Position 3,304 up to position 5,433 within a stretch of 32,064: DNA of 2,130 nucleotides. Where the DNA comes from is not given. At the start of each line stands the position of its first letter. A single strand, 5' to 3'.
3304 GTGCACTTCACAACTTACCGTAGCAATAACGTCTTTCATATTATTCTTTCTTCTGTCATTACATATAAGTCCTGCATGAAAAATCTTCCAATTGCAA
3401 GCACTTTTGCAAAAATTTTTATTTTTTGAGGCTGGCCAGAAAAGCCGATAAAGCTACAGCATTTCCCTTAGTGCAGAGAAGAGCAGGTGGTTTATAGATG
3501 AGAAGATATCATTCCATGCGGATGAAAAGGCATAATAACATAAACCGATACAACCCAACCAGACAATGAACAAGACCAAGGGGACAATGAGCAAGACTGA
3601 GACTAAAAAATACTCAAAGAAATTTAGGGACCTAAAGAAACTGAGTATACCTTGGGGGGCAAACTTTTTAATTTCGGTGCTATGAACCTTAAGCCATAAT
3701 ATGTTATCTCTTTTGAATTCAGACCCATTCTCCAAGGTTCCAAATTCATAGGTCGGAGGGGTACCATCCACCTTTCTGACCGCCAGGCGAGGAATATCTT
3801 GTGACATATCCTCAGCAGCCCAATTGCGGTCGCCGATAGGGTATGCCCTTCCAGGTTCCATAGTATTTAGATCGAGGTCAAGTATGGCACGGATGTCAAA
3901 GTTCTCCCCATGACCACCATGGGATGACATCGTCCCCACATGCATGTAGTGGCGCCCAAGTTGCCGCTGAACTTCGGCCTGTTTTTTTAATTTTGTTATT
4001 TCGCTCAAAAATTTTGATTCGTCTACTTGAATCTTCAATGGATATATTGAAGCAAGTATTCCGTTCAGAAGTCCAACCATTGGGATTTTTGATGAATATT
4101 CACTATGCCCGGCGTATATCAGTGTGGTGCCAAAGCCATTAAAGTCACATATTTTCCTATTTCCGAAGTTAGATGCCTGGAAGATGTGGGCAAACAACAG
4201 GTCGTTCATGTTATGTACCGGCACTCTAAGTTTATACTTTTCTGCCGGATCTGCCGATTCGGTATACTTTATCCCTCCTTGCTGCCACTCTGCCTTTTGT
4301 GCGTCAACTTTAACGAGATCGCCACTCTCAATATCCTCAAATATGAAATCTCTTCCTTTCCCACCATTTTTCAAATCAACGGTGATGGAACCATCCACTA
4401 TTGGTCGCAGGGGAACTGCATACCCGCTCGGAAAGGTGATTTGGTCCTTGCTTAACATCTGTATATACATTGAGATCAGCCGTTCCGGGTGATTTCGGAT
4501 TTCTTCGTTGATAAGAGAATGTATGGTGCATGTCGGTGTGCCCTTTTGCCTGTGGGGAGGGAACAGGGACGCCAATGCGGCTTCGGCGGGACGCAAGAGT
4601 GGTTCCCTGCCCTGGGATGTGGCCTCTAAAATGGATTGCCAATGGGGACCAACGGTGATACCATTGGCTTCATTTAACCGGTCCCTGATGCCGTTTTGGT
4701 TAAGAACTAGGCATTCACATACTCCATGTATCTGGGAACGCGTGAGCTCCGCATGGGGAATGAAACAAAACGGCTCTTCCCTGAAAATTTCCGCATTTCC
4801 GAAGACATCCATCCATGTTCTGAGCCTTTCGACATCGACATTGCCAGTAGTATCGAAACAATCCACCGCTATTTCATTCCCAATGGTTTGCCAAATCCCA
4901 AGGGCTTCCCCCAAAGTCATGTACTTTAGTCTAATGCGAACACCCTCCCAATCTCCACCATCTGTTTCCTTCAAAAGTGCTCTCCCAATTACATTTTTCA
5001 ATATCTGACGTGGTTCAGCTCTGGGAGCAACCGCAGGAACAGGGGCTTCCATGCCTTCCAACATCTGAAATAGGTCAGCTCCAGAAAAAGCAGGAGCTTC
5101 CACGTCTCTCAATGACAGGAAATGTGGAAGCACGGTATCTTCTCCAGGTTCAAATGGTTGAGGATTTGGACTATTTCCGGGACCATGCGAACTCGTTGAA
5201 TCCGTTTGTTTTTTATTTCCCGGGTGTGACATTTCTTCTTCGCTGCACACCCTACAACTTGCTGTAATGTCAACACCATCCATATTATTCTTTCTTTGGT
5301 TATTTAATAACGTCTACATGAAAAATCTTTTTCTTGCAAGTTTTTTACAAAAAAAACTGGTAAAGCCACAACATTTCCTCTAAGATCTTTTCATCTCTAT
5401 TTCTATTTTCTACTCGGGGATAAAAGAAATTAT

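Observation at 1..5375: Tandem array of at least three paralogous ~610-aa genes of no recognisable family, next to the tuf-rpoBC core block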

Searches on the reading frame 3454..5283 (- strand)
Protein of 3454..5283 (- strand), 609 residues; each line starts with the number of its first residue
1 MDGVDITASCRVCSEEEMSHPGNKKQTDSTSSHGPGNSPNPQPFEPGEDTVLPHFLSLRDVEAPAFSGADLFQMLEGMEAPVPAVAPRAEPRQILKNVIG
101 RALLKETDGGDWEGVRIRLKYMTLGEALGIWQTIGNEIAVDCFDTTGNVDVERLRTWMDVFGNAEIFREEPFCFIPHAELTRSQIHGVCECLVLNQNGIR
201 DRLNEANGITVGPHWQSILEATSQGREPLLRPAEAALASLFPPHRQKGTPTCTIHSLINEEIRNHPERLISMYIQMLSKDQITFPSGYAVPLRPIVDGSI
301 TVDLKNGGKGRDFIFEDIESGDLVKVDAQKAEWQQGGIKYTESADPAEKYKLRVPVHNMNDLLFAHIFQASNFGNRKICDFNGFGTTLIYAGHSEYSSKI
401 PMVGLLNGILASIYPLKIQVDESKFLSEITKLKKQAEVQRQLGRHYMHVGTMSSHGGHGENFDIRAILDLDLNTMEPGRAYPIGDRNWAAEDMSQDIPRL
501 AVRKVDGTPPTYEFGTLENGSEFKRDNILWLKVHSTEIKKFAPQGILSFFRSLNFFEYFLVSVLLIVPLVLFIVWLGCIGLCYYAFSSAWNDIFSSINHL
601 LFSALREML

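Call 6: search_protein_families(library=pfam, proteins=[window:3454-5283:-], max_evalue=1)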
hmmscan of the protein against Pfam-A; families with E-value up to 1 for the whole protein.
window:3454-5283:- (609 aa): 0 families

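Call 7: search_protein_families(library=ncbifam, proteins=[window:3454-5283:-], max_evalue=1)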
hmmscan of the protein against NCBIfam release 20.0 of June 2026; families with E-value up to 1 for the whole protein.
window:3454-5283:- (609 aa): 0 families

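Call 8: search_solved_structures(query=window:3454-5283:-, max_evalue=10)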
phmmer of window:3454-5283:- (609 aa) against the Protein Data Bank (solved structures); distinct sequences matched with E-value up to 10: 0.

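Call 9: find_homologous_proteins(query=window:3454-5283:-, max_evalue=0.001)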
Query window:3454-5283:- (609 aa): 52 proteins with E <= 0.001 among 8000 candidates.
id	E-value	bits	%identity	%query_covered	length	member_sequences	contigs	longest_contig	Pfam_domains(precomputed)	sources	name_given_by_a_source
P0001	0.0e+0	1422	100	100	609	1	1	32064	-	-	-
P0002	1.3e-237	808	55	73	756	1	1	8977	-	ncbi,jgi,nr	ncbi:MAG: hypothetical protein LBI47_01605 [Puniceicoccales bacterium]|jgi:hypothetical protein|nr:h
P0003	1.8e-163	563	61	73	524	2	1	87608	-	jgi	jgi:hypothetical protein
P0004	6.8e-163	561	57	81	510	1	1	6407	-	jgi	jgi:hypothetical protein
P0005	8.1e-158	545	54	81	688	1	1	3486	-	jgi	jgi:hypothetical protein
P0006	1.4e-156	540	54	79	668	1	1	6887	-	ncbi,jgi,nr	ncbi:MAG: hypothetical protein LBF49_02080 [Puniceicoccales bacterium]|jgi:hypothetical protein|nr:h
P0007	1.2e-155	537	57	74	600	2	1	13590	-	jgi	jgi:hypothetical protein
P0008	6.1e-154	532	50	92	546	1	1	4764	-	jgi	jgi:hypothetical protein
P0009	9.3e-154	531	56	77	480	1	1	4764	-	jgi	jgi:hypothetical protein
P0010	8.0e-153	528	57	77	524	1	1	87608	-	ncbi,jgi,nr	ncbi:MAG: hypothetical protein LBS22_03455 [Puniceicoccales bacterium]|jgi:hypothetical protein|nr:h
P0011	1.2e-152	527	57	76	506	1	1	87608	-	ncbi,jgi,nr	ncbi:MAG: hypothetical protein LBS22_03145 [Puniceicoccales bacterium]|jgi:hypothetical protein|nr:h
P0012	1.2e-151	524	49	93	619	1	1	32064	-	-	-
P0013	1.8e-151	524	51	89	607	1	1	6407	-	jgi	jgi:hypothetical protein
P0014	1.1e-150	521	57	73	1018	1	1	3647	-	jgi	jgi:hypothetical protein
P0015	3.4e-150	519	52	84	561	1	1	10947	-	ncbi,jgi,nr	ncbi:MAG: hypothetical protein LBS22_04230 [Puniceicoccales bacterium]|jgi:hypothetical protein|nr:h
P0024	1.3e-135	471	47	88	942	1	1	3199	-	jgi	jgi:hypothetical protein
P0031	4.6e-127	443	49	75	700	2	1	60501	-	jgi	jgi:hypothetical protein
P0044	1.3e-109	385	45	73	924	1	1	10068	-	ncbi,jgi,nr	ncbi:MAG: hypothetical protein LBC11_00460 [Puniceicoccales bacterium]|jgi:hypothetical protein|nr:h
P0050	1.2e-83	300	66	35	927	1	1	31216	-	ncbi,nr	ncbi:MAG: hypothetical protein LBS22_03015, partial [Puniceicoccales bacterium]|nr:hypothetical prot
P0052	6.4e-77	277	54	43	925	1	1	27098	-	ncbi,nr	ncbi:MAG: hypothetical protein LBQ23_00555, partial [Puniceicoccales bacterium]|nr:hypothetical prot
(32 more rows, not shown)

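Call 15: search_solved_structures(query=A1, max_evalue=10, show_alignments=3)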
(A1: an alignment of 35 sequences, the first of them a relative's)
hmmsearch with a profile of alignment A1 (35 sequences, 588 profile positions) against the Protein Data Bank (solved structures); distinct sequences matched with E-value up to 10: 1.
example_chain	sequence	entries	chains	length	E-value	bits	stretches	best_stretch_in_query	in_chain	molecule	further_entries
3omb_A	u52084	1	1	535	0.24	13.3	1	77-171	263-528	Extracellular solute-binding protein, family 1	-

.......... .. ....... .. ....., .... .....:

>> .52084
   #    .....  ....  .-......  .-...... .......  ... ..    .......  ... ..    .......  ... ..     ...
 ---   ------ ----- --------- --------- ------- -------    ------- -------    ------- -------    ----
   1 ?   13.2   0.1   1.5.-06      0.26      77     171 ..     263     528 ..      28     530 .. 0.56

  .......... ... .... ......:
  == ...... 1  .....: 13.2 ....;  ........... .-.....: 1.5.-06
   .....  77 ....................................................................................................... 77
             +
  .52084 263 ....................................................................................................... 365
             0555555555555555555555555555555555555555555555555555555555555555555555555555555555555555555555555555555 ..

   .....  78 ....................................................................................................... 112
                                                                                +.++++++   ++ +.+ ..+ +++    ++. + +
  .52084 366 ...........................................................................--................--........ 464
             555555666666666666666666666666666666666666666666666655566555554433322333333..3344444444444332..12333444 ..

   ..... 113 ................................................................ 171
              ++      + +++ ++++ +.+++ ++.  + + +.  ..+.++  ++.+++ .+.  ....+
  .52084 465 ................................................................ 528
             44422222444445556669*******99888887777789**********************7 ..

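Call 16: find_related_loci(query=A1, collection=genome_contigs, flank=10000)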
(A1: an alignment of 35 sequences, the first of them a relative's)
Query A1 (609 aa) in genome_contigs; peptide patterns used: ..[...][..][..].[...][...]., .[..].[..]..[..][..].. (x = any residue, [..] = any of these).
142 stretches matched a pattern; 31 encode a relative of the query (tblastn E <= 1e-3); 30 distinct loci.
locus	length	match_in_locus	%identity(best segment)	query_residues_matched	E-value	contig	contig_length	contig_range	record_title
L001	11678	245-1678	58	93-580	2e-173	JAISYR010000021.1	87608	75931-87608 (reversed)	MAG: Puniceicoccales bacterium isolate Nc350_bin44 k119_4207076, whole genome shotgun sequence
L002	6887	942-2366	54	89-572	6e-163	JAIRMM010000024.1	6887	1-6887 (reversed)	MAG: Puniceicoccales bacterium isolate Cd354_bin103 k119_767732, whole genome shotgun sequence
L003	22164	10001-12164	57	75-537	3e-161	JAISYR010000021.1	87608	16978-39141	MAG: Puniceicoccales bacterium isolate Nc350_bin44 k119_4207076, whole genome shotgun sequence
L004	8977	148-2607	54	115-574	3e-154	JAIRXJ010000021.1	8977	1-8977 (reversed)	MAG: Puniceicoccales bacterium isolate Gsp477_bin153 k119_4976496, whole genome shotgun sequence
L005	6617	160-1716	49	1-544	4e-155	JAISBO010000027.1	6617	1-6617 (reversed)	MAG: Puniceicoccales bacterium isolate Gx481_bin23 k119_3641188, whole genome shotgun sequence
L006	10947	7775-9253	52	26-539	3e-156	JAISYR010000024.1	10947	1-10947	MAG: Puniceicoccales bacterium isolate Nc350_bin44 k119_2899618, whole genome shotgun sequence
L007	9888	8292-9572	55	115-550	6e-148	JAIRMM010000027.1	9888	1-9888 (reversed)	MAG: Puniceicoccales bacterium isolate Cd354_bin103 k119_1523084, whole genome shotgun sequence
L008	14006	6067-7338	56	99-517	9e-146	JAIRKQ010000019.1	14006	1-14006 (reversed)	MAG: Puniceicoccales bacterium isolate Cc175_bin120 k119_895646, whole genome shotgun sequence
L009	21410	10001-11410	51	93-580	6e-144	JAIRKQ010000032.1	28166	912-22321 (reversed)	MAG: Puniceicoccales bacterium isolate Cc175_bin120 k119_2790657, whole genome shotgun sequence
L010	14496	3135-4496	51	48-543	4e-143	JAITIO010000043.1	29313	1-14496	MAG: Puniceicoccales bacterium isolate Pcl387_bin12 k119_1557493, whole genome shotgun sequence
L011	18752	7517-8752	53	117-539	4e-137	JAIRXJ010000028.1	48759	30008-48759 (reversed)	MAG: Puniceicoccales bacterium isolate Gsp477_bin153 k119_1737926, whole genome shotgun sequence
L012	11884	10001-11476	47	1-519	1e-136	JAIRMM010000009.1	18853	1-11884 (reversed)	MAG: Puniceicoccales bacterium isolate Cd354_bin103 k119_1608811, whole genome shotgun sequence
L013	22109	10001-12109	49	1-539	3e-135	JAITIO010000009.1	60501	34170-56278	MAG: Puniceicoccales bacterium isolate Pcl387_bin12 k119_1659877, whole genome shotgun sequence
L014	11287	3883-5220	48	118-540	4e-128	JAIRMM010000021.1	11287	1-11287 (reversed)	MAG: Puniceicoccales bacterium isolate Cd354_bin103 k119_615657, whole genome shotgun sequence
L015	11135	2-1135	53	195-580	2e-122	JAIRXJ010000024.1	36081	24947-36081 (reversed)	MAG: Puniceicoccales bacterium isolate Gsp477_bin153 k119_2285965, whole genome shotgun sequence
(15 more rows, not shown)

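Call 22: predict_structure(alignment_id=A1)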
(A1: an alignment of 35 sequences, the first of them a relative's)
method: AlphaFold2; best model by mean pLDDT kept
length: 609 residues; sequences in the alignment: 35
mean_pLDDT: 81.4   pTM: 0.76
mean pLDDT of the five models: 81.4, 80.3, 79.4, 79.2, 79.0
residues with pLDDT >= 90: 377; 70-90: 95; 50-70: 48; < 50: 89
segments of 3 or more residues with pLDDT < 50: 1-68, 78-81, 397-402, 544-553
pLDDT, mean of each block of 10 residues (from residue 1): 30 28 32 34 32 28 39 52 67 95 76 93 94 98 96 97 96 95 96 96 96 92 95 98 89 94 96 97 94 95 96 96 96 94 95 97 97 91 87 62 52 80 88 96 94 91 97 96 90 92 94 92 93 90 51 56 78 84 77 75 66
secondary structure, 60 per line:
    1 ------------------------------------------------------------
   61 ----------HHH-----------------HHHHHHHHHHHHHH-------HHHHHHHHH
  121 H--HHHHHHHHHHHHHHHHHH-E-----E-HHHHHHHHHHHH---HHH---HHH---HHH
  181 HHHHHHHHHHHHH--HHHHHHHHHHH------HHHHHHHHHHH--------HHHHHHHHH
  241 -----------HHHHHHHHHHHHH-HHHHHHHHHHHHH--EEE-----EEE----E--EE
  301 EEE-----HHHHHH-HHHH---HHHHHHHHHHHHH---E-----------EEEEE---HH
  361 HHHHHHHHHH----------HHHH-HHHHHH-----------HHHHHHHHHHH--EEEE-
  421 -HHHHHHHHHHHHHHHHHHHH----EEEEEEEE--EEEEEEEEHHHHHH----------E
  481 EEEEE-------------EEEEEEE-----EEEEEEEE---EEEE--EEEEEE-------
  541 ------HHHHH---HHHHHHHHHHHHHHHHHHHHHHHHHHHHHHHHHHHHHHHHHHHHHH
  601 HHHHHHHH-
elements in order: H91-104 H112-121 H124-141 H151-162 H178-193 H196-206 H213-223 H232-240 H252-264 H266-278 E281-283 E289-291 E299-303 H309-314 H316-319 H323-335 E351-355 H359-370 H381-384 H386-391 H403-413 E416-419 H422-441 E446-453 E456-463 H464-469 E480-485 E499-505 E511-518 E522-525 E528-533 H547-551 H555-608

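Call 24: fold_search(model_id=the predicted structure, library=pdb)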
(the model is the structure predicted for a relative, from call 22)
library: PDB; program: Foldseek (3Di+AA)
matches with E <= 10: 178; with E <= 0.001: 0
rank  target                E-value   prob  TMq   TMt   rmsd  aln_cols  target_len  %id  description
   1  6ukd                  4.2e-01  0.11  0.12  0.22  13.3       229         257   14  Co-complex of S. pyogenes 10782 streptopain bound with a nitrile-based specific covalent inhibitor (released 2020-09-09)
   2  1y08                  5.5e-01  0.23  0.11  0.20   5.7       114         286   16  Structure of the Streptococcal Endopeptidase IdeS, a Novel Cysteine Proteinase with Strict Specificity for IgG (released 2004-12-21)
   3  7nl4_A                1.1e+00  0.04  0.06  0.14  15.8       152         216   16  OsNIP2;1 silicon transporter from rice (released 2021-11-03)
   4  2v3n                  1.1e+00  0.03  0.12  0.15  20.8       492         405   10  Crystallographic analysis of upper axial ligand substitutions in cobalamin bound to transcobalamin (released 2007-10-30)
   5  1dki_A                1.1e+00  0.06  0.15  0.25  17.5       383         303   11  CRYSTAL STRUCTURE OF THE ZYMOGEN FORM OF STREPTOCOCCAL PYROGENIC EXOTOXIN B ACTIVE SITE (C47S) MUTANT (released 2000-03-01)
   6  4kc5_D                1.1e+00  0.02  0.07  0.05  25.5       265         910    9  Crystal structure of the C-terminal part of RhiE from Burkholderia rhizoxinica (released 2013-09-18)
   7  2y44                  1.2e+00  0.02  0.07  0.16  22.6       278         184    9  Crystal structure of GARP from Trypanosoma congolense (released 2011-03-30)
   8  4kc5_A                1.2e+00  0.02  0.07  0.05  29.5       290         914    8  Crystal structure of the C-terminal part of RhiE from Burkholderia rhizoxinica (released 2013-09-18)
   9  7nl4_C                1.3e+00  0.04  0.06  0.14  16.2       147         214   16  OsNIP2;1 silicon transporter from rice (released 2021-11-03)
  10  1dki_B                1.6e+00  0.05  0.10  0.16  13.8       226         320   11  CRYSTAL STRUCTURE OF THE ZYMOGEN FORM OF STREPTOCOCCAL PYROGENIC EXOTOXIN B ACTIVE SITE (C47S) MUTANT (released 2000-03-01)
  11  5gy1_A                1.6e+00  0.02  0.12  0.13  25.7       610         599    9  Crystal structure of endoglucanase CelQ from Clostridium thermocellum complexed with cellotriose (released 2017-09-27)
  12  2uzj_B                1.8e+00  0.05  0.11  0.21  13.2       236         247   11  Crystal structure of the mature streptococcal cysteine protease, mSpeB (released 2009-09-08)
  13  1dki_C                1.8e+00  0.03  0.09  0.14  13.4       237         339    9  CRYSTAL STRUCTURE OF THE ZYMOGEN FORM OF STREPTOCOCCAL PYROGENIC EXOTOXIN B ACTIVE SITE (C47S) MUTANT (released 2000-03-01)
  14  1dki_D                1.8e+00  0.02  0.11  0.17  20.4       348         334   11  CRYSTAL STRUCTURE OF THE ZYMOGEN FORM OF STREPTOCOCCAL PYROGENIC EXOTOXIN B ACTIVE SITE (C47S) MUTANT (released 2000-03-01)
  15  5cwp                  1.9e+00  0.06  0.12  0.20  11.3       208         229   12  Crystal structure of de novo designed helical repeat protein DHR79 (released 2015-12-16)
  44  2uzj_A                3.4e+00  0.03  0.11  0.20  14.0       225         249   11  Crystal structure of the mature streptococcal cysteine protease, mSpeB (released 2009-09-08)
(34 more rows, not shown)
